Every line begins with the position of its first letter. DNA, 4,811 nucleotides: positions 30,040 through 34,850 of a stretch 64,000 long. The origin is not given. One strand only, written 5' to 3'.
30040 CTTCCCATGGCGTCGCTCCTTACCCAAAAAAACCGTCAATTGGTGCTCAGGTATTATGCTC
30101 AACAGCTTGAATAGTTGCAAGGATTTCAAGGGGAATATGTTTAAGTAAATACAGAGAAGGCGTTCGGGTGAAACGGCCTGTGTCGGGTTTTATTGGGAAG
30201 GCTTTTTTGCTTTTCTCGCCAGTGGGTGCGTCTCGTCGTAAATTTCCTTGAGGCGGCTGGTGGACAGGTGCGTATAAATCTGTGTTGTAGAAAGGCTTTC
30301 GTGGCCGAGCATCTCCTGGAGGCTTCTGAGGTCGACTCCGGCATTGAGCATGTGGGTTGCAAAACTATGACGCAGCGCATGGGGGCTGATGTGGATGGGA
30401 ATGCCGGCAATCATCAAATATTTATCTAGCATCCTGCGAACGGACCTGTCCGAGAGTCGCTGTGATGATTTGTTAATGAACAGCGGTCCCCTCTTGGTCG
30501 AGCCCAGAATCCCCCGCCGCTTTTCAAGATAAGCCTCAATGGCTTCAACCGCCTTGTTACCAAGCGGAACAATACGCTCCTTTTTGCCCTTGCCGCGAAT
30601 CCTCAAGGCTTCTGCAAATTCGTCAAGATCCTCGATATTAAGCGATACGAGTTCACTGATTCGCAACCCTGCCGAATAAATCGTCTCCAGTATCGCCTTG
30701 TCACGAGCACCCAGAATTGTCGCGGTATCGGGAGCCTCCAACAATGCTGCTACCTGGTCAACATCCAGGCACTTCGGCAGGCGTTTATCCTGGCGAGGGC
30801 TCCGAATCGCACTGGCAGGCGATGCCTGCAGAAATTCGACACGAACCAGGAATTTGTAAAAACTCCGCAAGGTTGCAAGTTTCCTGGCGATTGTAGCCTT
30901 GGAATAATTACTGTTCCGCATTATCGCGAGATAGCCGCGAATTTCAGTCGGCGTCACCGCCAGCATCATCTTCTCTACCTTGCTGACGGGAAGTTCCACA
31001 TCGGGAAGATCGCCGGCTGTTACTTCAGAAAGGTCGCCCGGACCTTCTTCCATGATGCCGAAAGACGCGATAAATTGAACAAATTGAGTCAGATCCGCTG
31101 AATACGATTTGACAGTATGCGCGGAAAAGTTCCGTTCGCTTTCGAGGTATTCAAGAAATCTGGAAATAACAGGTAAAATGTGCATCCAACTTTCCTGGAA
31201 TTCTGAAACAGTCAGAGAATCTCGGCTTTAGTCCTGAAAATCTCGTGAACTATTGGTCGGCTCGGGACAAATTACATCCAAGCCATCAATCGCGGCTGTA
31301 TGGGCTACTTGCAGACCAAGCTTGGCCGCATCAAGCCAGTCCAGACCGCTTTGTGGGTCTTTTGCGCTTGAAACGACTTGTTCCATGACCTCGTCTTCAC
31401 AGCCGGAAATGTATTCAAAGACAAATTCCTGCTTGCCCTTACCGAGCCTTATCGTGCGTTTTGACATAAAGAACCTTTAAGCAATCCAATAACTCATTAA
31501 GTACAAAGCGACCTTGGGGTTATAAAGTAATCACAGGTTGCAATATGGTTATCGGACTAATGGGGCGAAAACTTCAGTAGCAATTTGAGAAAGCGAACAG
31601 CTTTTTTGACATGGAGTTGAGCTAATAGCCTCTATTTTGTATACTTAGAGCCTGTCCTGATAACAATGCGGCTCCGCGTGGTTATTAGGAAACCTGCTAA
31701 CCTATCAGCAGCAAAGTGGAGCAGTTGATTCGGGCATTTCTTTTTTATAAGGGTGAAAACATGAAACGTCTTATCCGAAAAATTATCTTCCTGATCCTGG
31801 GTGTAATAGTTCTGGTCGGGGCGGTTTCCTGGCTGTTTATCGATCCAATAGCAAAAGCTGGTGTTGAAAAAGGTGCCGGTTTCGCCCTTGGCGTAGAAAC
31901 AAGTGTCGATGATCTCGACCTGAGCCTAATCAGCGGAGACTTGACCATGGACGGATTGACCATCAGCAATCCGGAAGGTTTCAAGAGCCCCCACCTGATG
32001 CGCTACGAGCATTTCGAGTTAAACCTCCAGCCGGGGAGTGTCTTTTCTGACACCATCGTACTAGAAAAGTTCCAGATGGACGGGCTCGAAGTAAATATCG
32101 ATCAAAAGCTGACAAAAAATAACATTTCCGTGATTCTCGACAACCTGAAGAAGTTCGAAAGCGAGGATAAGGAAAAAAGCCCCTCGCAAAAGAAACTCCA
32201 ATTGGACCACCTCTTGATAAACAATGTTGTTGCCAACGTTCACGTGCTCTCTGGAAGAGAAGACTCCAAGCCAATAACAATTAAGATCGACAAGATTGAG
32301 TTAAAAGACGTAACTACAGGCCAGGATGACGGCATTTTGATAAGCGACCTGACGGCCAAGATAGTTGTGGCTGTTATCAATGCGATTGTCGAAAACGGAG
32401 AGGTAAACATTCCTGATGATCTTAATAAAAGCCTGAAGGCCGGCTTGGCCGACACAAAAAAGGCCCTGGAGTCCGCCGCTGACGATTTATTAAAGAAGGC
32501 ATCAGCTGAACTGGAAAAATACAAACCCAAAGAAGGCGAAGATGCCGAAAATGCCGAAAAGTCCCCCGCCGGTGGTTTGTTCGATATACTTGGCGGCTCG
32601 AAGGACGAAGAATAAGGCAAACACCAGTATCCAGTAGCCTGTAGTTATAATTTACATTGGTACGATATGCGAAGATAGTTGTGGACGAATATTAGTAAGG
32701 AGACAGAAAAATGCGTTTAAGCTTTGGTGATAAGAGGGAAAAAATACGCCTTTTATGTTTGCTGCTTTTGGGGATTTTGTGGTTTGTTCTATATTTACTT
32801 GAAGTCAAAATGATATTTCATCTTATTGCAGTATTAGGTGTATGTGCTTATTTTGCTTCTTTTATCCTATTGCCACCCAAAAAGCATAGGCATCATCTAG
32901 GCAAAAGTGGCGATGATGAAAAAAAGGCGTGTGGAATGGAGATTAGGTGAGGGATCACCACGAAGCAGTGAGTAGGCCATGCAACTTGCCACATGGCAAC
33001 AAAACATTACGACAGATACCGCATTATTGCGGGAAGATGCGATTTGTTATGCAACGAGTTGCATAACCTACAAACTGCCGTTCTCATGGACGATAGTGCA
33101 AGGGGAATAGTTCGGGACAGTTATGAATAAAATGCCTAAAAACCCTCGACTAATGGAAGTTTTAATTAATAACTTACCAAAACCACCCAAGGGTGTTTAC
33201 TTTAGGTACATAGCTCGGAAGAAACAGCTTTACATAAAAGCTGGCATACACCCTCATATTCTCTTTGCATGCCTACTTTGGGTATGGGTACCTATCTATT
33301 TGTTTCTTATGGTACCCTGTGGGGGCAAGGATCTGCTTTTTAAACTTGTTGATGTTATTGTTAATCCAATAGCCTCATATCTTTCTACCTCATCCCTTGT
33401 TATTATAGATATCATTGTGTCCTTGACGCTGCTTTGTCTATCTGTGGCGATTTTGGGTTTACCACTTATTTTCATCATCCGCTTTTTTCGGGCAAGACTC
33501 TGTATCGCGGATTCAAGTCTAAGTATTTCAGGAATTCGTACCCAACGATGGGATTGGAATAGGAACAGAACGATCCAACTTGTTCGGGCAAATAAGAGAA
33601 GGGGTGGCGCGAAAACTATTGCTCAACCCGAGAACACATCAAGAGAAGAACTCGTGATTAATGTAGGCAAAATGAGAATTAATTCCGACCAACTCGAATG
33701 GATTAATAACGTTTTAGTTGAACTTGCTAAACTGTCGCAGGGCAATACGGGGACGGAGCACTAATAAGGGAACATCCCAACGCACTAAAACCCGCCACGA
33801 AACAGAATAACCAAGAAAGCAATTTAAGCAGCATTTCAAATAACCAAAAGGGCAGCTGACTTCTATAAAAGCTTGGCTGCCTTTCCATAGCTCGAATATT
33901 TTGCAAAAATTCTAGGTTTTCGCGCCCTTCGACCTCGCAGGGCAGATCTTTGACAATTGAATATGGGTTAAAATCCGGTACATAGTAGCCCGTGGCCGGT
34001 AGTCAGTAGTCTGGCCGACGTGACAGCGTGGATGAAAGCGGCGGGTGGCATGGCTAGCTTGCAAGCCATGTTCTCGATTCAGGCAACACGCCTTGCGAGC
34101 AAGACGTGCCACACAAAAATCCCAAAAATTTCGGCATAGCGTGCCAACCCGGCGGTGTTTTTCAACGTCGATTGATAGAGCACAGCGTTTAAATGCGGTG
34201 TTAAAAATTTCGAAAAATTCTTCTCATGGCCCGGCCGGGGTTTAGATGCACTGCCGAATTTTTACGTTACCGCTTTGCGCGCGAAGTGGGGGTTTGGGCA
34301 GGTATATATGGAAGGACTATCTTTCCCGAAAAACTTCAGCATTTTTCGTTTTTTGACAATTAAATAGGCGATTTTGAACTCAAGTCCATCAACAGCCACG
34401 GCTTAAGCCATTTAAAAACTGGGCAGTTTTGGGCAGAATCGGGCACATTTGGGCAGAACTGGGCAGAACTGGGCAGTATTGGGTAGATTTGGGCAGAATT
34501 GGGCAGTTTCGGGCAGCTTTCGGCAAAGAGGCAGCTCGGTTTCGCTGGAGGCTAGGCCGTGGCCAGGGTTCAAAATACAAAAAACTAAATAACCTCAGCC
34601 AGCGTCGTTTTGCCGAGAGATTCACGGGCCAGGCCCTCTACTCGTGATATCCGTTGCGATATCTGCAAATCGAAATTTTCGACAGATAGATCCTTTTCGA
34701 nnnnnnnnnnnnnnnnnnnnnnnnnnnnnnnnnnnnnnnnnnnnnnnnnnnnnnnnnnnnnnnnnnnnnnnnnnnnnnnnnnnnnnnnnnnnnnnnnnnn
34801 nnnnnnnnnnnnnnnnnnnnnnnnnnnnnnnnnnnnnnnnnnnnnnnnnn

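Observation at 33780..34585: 800-bp gene-free region holding a perfectly phased 10 x 10-bp GGGCAG repeat array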

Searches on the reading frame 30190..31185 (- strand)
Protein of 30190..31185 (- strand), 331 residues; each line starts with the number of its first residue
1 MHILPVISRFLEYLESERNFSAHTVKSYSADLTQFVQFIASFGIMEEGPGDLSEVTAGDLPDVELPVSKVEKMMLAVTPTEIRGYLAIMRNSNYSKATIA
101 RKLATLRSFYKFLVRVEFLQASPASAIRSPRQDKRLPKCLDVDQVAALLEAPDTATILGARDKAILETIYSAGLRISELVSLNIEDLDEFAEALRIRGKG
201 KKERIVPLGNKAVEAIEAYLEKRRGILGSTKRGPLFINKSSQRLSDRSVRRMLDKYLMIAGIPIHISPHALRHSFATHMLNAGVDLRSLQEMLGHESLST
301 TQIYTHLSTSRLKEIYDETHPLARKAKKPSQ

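Call 11: search_protein_families(library=pfam, proteins=[window:30190-31185:-], max_evalue=0.01)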
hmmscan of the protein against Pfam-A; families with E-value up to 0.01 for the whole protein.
window:30190-31185:- (331 aa): 3 families
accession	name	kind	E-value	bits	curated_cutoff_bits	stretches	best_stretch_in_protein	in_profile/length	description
PF00589.27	Phage_integrase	-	4.6e-49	166.9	27.1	1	139-309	2-170/172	Phage integrase family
PF02899.23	Phage_int_SAM_1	-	6.6e-20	71.6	22.3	2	72-115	38-81/83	Phage integrase, N-terminal SAM-like domain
PF13495.12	Phage_int_SAM_4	-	3.1e-07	31.2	27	0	76-115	40-80/85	Phage integrase, N-terminal SAM-like domain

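Call 54: search_protein_families(library=ncbifam, proteins=[window:30190-31185:-], max_evalue=0.01)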
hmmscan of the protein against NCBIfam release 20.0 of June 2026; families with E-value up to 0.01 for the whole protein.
window:30190-31185:- (331 aa): 14 families
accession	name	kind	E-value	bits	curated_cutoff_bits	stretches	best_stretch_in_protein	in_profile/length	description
TIGR02224.1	recomb_XerC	equivalog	5e-102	341.3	335.15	1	9-325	2-295/295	tyrosine recombinase XerC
TIGR02225.1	recomb_XerD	equivalog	4.2e-95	318.4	329.6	2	73-323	37-290/290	site-specific tyrosine recombinase XerD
NF001399.0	PRK00283.1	subfamily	5.4e-93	311.5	279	2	61-323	35-299/300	tyrosine recombinase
NF040815.2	recomb_XerA_Arch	equivalog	5.7e-70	235.9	220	1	9-316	2-263/263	site-specific tyrosine recombinase/integron integrase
NF002331.0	PRK01287.1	subfamily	1.7e-64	218.1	371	1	93-328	94-333/365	site-specific tyrosine recombinase XerC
NF003462.0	PRK05084.1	equivalog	4.6e-39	134.2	267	2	160-319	195-356/360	tyrosine recombinase XerS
TIGR02249.1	integrase_gron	subfamily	2.2e-36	125.8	265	2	244-309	237-302/315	integron integrase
NF011946.0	PRK15417.1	equivalog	5.4e-22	78.4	435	2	244-308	252-316/337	integron integrase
NF007371.0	PRK09871.1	subfamily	2e-21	76.5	222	1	142-328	9-195/198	tyrosine-type DNA invertase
NF007370.0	PRK09870.1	subfamily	3.7e-20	72.4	221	1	137-325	10-197/200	tyrosine-type DNA invertase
NF002685.0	PRK02436.1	equivalog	4.7e-09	36.5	178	1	168-304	120-243/245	site-specific tyrosine recombinase XerD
NF040693.1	recomb_GmtY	equivalog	2.1e-08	33.9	340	1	267-313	392-438/441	gamma-mobile-trio recombinase GmtY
NF041502.1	integrase_1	equivalog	0.00023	20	350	1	259-315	312-368/484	site-specific integrase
NF047926.1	integrase_GmtZ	equivalog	0.0094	13.9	600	0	242-325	406-488/784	gamma-mobile-trio integrase GmtZ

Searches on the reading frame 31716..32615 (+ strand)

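Call 11: search_protein_families(library=pfam, proteins=[window:31716-32615:+], max_evalue=0.01)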
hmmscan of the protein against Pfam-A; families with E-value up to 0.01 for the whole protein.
window:31716-32615:+ (299 aa): 1 family
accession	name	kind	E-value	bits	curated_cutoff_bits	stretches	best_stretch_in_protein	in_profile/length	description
PF05359.17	DUF748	-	1.4e-15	56.9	50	1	16-179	10-168/1037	Domain of Unknown Function (DUF748)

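Call 54: search_protein_families(library=ncbifam, proteins=[window:31716-32615:+], max_evalue=0.01)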
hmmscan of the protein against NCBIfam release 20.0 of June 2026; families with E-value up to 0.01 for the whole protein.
window:31716-32615:+ (299 aa): 1 family
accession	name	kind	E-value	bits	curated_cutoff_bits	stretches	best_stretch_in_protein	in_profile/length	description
TIGR03545.1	TIGR03545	subfamily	8.5e-07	27.9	173.35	1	28-284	11-260/556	TIGR03545 family protein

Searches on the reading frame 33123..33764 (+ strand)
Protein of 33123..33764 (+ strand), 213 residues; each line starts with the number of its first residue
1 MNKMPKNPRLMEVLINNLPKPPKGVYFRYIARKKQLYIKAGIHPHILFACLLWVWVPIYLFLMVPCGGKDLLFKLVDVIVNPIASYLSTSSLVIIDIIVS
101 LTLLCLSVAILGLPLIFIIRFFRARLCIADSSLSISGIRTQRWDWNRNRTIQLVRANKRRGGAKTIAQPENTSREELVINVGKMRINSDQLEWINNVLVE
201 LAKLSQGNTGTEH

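Call 11: search_protein_families(library=pfam, proteins=[window:33123-33764:+], max_evalue=0.01)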
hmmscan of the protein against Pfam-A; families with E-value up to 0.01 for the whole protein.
window:33123-33764:+ (213 aa): 0 families

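Call 54: search_protein_families(library=ncbifam, proteins=[window:33123-33764:+], max_evalue=0.01)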
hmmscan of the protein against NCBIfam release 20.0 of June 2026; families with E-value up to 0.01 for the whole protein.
window:33123-33764:+ (213 aa): 0 families

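Call 63: find_homologous_proteins(query=window:33123-33764:+, max_evalue=0.001)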
Query window:33123-33764:+ (213 aa): 1 proteins with E <= 0.001 among 258 candidates.
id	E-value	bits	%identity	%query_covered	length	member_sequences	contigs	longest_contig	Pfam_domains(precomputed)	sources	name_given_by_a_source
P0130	1.9e-129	448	100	95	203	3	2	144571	-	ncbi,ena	-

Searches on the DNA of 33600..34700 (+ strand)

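Call 9: search_rna_families(source=window, start=33600, end=34700, threshold=evalue, max_evalue=10)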
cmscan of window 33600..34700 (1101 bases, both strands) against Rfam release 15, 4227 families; matches with E-value up to 10: 5.
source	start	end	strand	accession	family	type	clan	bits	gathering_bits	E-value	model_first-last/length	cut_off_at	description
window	33834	33871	+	RF01359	CRISPR-DR46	Gene; CRISPR;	-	18.9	50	6.2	1-38/38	no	CRISPR RNA direct repeat element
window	34382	34440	+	RF00808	mir-86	Gene; miRNA;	-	17.3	64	0.8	1-77/77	no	mir-86 microRNA precursor family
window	34154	34231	-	RF00345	snoR1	Gene; snRNA; snoRNA; CD-box;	CL00066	15.6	49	3.7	1-93/93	no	Small nucleolar RNA snoR1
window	34171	34376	+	RF02415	rliG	Gene; sRNA;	-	15.4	55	1.6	1-267/267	no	Listeria sRNA rliG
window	34209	34355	+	RF01673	PhrS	Gene; sRNA;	-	12.7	37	1.6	1-212/212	no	PhrS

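Call 61: search_dna_similar(query=window:34411-34530:+, collection=plasmids, mode=distant, max_evalue=0.01, max_rows=15)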
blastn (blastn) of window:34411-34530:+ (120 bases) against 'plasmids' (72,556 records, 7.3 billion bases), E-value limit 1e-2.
No match.

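Call 62: search_dna_similar(query=window:34411-34530:+, collection=phages, mode=distant, max_evalue=0.01, max_rows=15)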
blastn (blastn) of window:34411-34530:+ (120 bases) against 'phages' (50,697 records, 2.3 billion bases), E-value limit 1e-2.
No match.
